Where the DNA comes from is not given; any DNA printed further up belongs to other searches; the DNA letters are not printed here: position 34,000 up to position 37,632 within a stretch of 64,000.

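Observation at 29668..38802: Surface glycosylation module: GtrB-like polyprenyl-P glycosyltransferase + two GT-C-type membrane proteins + GT2 + LTD and VanZ proteins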

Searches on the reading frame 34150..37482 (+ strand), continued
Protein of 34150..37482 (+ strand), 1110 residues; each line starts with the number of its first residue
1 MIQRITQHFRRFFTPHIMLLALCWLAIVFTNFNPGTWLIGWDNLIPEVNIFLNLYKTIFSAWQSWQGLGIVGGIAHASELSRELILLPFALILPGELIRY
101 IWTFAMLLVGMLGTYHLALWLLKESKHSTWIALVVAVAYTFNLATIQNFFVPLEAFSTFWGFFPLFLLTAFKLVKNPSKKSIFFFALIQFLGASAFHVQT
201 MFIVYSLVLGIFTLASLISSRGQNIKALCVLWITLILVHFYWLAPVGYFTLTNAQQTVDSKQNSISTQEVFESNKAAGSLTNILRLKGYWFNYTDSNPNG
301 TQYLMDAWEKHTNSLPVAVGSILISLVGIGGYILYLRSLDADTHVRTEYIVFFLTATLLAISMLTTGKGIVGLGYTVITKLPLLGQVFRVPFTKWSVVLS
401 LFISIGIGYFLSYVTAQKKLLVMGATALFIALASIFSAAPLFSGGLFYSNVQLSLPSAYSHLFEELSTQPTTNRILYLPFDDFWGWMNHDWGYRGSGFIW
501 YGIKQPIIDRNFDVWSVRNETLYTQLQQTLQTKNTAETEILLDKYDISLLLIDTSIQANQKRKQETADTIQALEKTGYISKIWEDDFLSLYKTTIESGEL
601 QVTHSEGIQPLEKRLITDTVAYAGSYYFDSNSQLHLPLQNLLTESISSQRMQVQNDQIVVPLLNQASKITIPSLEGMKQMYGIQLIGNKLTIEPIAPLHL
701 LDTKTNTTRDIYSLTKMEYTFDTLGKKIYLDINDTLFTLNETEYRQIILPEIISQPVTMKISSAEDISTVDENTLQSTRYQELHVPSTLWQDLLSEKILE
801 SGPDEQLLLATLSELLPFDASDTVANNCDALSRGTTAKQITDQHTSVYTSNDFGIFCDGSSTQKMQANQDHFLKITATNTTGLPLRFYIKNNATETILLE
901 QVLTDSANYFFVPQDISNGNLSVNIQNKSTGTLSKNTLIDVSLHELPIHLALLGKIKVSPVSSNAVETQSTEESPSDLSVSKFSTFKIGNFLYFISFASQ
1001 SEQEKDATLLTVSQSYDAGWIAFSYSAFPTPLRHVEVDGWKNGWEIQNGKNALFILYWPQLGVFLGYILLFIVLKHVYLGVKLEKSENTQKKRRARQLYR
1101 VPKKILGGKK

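Call 20: find_encoding_contigs(protein=P0068, flank=8000, max_places=1)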
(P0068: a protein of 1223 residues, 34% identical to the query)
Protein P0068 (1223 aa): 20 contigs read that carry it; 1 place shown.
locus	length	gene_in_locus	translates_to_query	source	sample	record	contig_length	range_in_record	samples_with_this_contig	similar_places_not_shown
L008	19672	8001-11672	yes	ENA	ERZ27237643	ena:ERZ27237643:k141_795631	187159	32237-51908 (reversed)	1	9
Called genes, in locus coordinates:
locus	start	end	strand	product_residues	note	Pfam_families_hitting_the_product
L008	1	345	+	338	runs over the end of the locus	-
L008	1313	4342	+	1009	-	-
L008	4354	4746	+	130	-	-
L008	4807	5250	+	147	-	-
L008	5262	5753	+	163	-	-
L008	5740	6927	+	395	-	-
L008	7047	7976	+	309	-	PF13506:Glyco_transf_21, PF00535:Glycos_transf_2, PF10111:Glyco_tranf_2_2, PF13641:Glyco_tranf_2_3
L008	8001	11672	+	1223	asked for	-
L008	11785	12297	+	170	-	-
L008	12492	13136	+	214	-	-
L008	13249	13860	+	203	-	PF04203:Sortase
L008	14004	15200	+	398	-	PF07497:Rho_RNA_bind, PF00006:ATP-synt_ab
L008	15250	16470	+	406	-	PF01476:LysM, PF23473:LysM3_LYK4_5 (faint), PF01476:LysM, PF01551:Peptidase_M23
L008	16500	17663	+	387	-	PF01018:GTP1_OBG, PF03193:RsgA_GTPase (faint), PF02421:FeoB_N, PF01926:MMR_HSR1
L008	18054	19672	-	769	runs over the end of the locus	PF07719:TPR_2 (faint), PF13424:TPR_12 (faint), PF13414:TPR_11 (weak), PF14559:TPR_19 (weak)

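Call 31: predict_structure(alignment_id=A1)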
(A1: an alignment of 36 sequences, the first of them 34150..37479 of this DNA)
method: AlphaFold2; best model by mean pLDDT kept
length: 1110 residues; sequences in the alignment: 36
mean_pLDDT: 89.0   pTM: 0.87
mean pLDDT of the five models: 89.0, 87.1, 86.1, 85.8, 85.3
residues with pLDDT >= 90: 719; 70-90: 322; 50-70: 56; < 50: 13
segments of 3 or more residues with pLDDT < 50: 966-976
pLDDT, mean of each block of 10 residues (from residue 1): 83 90 97 93 85 93 85 84 95 94 97 98 92 98 95 94 98 95 97 94 96 95 95 97 92 84 84 93 95 86 93 95 97 90 78 96 93 90 81 94 98 90 94 96 94 94 95 92 73 85 90 81 88 90 93 91 90 96 97 84 71 64 79 81 79 88 90 91 93 94 92 93 88 88 90 91 89 83 91 92 93 90 76 93 91 93 88 94 93 87 90 86 94 95 91 86 55 50 84 87 67 92 90 90 86 93 95 95 92 84 52
secondary structure, 60 per line:
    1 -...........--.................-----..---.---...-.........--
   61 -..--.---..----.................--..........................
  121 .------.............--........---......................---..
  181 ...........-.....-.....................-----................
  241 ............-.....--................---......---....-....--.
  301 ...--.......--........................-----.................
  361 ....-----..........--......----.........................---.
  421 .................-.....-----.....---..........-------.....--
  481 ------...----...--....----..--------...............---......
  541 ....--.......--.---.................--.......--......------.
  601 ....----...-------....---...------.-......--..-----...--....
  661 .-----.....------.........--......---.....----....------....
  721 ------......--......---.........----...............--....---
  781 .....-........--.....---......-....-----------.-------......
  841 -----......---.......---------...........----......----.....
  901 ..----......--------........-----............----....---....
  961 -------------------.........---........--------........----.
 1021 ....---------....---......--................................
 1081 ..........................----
elements in order (helices of 4 or more, strands of 3 or more residues): H2-12 H15-31 H50-58 H76-92 H95-121 H128-140 H143-150 H154-175 H179-191 H193-197 H199-219 H225-252 H254-258 H261-276 H280-285 H289-292 E294-297 E300-303 H306-312 H315-338 H344-364 H370-379 H382-387 H392-416 H420-437 H439-443 H457-466 E474-478 E487-489 E494-496 H499-502 H517-531 H535-544 E547-553 H560-576 E579-585 E588-593 E600-604 E609-611 H619-622 E626-628 H637-642 E652-654 E657-661 E667-671 E678-686 E689-694 E698-702 E707-710 E717-720 E727-732 E735-740 E744-752 E757-763 E767-771 E774-777 E781-785 H787-794 E797-801 E805-810 E812-815 E835-840 E846-851 E855-861 E871-881 E886-891 E896-902 E907-912 E921-928 E934-945 H950-953 E957-960 E980-988 E992-999 E1008-1015 E1020-1024 E1034-1037 E1041-1046 E1049-1057 H1058-1106

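Call 33: fold_search(model_id=the predicted structure, library=pdb)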
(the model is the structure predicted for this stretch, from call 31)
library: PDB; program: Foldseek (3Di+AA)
matches with E <= 10: 867; with E <= 0.001: 16
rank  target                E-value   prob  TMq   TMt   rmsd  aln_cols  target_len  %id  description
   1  6w98_A                2.4e-19  1.00  0.47  0.41  19.5      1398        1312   11  Single-Particle Cryo-EM Structure of Arabinofuranosyltransferase AftD from Mycobacteria (released 2020-05-13)
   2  6wby                  6.1e-17  1.00  0.46  0.42  18.6      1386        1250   11  Single-Particle Cryo-EM Structure of Arabinofuranosyltransferase AftD from Mycobacteria, Mutant R1389S Class 2 (released 2020-05-13)
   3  6wbx                  4.6e-16  1.00  0.44  0.39  20.8      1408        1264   12  Single-Particle Cryo-EM Structure of Arabinofuranosyltransferase AftD from Mycobacteria, Mutant R1389S Class 1 (released 2020-05-13)
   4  8pn9_A                8.9e-06  1.00  0.29  0.45  12.3       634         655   12  Structure of human oligosaccharyltransferase OST-A complex bound to NGI-1 (released 2024-05-08)
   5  8age_A                1.1e-05  1.00  0.30  0.47  11.8       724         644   11  Structure of yeast oligosaccharylransferase complex with acceptor peptide bound (released 2022-12-07)
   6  8b6l_I                1.2e-05  1.00  0.29  0.44  14.5       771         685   12  Subtomogram average of the human Sec61-TRAP-OSTA-translocon (released 2022-12-07)
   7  6ezn_F                3.6e-05  1.00  0.31  0.48  12.9       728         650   11  Cryo-EM structure of the yeast oligosaccharyltransferase (OST) complex (released 2018-01-17)
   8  8agc_A                4.7e-05  1.00  0.32  0.47  12.9       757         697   10  Structure of yeast oligosaccharylransferase complex with lipid-linked oligosaccharide and non-acceptor peptide bound (released 2022-12-07)
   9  8agb_A                4.9e-05  1.00  0.30  0.47  12.6       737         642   10  Structure of yeast oligosaccharylransferase complex with lipid-linked oligosaccharide bound (released 2022-12-07)
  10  6ftg_5                8.0e-05  1.00  0.29  0.45  14.7       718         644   12  Subtomogram average of OST-containing ribosome-translocon complexes from canine rough microsomal membranes (released 2018-03-21)
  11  6gxc_A                1.0e-04  1.00  0.28  0.40  18.7       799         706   12  Bacterial oligosaccharyltransferase PglB in complex with an inhibitory peptide and a reactive lipid-linked oligosaccha (released 2018-11-14)
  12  6c26_A                1.2e-04  1.00  0.31  0.48  12.6       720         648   10  The Cryo-EM structure of a eukaryotic oligosaccharyl transferase complex (released 2018-01-31)
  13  6vls_C                1.8e-04  1.00  0.11  0.12  21.7       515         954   10  Structure of C-terminal fragment of Vip3A toxin (released 2020-07-22)
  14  7kwb_A                2.3e-04  0.99  0.08  0.18  20.8       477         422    8  Surface glycan-binding protein B from Bacteroides thetaiotaomicron (released 2021-02-17)
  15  5ogl_A                3.2e-04  1.00  0.26  0.39  10.8       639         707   12  Structure of bacterial oligosaccharyltransferase PglB in complex with an acceptor peptide and an lipid-linked oligosac (released 2017-10-25)
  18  9h99                  1.7e-03  0.69  0.10  0.11  33.9      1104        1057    8  Native structure of the full-length pesticidal protein Cry1Ca18 at pH7, from crystals formed in vivo (released 2025-11-12)
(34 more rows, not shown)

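Call 37: search_solved_structures(query=P0083, max_evalue=1, show_alignments=1)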
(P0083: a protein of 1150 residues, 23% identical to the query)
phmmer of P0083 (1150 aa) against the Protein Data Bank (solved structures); distinct sequences matched with E-value up to 1: 0.

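Call 38: search_protein_families(library=pfam, proteins=[P0010, P0032, P0083, P0017, P0024], max_evalue=0.01)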
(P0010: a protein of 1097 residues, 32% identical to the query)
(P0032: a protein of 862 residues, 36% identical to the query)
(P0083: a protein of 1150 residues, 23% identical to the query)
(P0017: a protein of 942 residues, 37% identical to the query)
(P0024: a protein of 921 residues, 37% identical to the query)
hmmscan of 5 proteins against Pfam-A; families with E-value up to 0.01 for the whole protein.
P0010 (1097 aa): 1 family
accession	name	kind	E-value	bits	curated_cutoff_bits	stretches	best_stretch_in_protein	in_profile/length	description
PF11847.13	GT-C_AftD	-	1.7e-10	39.9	26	1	81-575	59-529/661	Alpha-(1->3)-arabinofuranosyltransferase, N-terminal GT-C domain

P0032 (862 aa): 2 families
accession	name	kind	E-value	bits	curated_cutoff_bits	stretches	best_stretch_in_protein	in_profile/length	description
PF10131.15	PTPS_related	-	5.3e-08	32.2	26.4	1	94-237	28-170/621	6-pyruvoyl-tetrahydropterin synthase related domain; membrane protein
PF11847.13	GT-C_AftD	-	7.6e-06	24.6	26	1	86-627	69-603/661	Alpha-(1->3)-arabinofuranosyltransferase, N-terminal GT-C domain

P0083 (1150 aa): 0 families

P0017 (942 aa): 1 family
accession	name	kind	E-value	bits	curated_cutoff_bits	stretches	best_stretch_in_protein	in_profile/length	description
PF09586.16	YfhO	-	4.1e-08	32.5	28.5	1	835-923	744-832/835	Bacterial membrane protein YfhO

P0024 (921 aa): 1 family
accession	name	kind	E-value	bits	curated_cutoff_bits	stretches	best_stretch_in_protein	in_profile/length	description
PF11847.13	GT-C_AftD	-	0.0031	16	26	0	50-579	30-541/661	Alpha-(1->3)-arabinofuranosyltransferase, N-terminal GT-C domain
